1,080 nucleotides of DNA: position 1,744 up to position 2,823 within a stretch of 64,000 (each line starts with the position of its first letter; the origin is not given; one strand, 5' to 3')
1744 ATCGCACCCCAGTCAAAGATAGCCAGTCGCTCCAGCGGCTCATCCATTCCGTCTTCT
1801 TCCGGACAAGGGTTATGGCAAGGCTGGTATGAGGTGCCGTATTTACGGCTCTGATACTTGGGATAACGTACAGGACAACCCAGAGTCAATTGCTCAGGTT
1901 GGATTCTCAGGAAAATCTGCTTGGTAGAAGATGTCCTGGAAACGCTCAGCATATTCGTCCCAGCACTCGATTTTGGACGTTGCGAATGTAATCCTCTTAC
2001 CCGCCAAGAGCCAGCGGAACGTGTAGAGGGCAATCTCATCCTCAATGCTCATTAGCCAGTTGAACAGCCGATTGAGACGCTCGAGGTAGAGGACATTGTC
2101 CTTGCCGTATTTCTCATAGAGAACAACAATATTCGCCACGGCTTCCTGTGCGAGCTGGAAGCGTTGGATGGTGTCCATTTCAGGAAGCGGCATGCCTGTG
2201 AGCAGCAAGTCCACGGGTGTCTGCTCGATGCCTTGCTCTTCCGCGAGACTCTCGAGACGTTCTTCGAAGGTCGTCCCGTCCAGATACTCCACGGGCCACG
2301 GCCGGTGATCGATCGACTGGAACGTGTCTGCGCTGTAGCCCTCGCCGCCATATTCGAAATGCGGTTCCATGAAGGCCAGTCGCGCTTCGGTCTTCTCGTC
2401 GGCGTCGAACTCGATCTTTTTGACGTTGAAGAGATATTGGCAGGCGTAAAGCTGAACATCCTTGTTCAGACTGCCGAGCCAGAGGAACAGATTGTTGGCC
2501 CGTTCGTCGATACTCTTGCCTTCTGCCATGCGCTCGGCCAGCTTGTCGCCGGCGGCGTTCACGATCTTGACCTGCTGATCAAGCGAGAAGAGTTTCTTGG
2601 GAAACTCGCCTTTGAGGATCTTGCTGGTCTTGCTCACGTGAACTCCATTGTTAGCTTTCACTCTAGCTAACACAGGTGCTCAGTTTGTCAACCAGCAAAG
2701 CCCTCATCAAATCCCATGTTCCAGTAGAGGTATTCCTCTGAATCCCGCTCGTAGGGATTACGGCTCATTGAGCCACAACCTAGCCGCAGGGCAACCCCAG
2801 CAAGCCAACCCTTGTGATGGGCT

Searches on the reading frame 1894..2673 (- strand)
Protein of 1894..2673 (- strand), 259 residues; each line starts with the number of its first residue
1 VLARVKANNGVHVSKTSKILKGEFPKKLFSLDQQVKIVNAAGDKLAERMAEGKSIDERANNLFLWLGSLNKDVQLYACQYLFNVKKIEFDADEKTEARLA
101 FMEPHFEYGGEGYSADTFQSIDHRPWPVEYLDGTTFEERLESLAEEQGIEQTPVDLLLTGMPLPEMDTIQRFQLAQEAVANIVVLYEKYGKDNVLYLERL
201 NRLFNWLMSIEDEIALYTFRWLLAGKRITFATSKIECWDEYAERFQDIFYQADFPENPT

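Call 15: search_protein_families(library=pfam, proteins=[window:1894-2673:-], max_evalue=0.01)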
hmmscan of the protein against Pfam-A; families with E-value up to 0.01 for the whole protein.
window:1894-2673:- (259 aa): 0 families

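Call 44: search_protein_families(library=phrogs, proteins=[window:1894-2673:-], max_evalue=0.1)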
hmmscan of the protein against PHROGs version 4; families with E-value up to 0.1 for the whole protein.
window:1894-2673:- (259 aa): 0 families

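Call 97: search_protein_families(library=ncbifam, proteins=[window:1894-2637:-], max_evalue=0.1)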
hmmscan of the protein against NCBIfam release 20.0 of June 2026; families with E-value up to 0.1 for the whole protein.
window:1894-2637:- (247 aa): 1 family
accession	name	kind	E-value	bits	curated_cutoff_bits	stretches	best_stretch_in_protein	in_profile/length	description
NF046022.1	RespRegCpdRBruc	equivalog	0.034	14.1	180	1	135-172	39-76/120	cell cycle two-component system response regulator CpdR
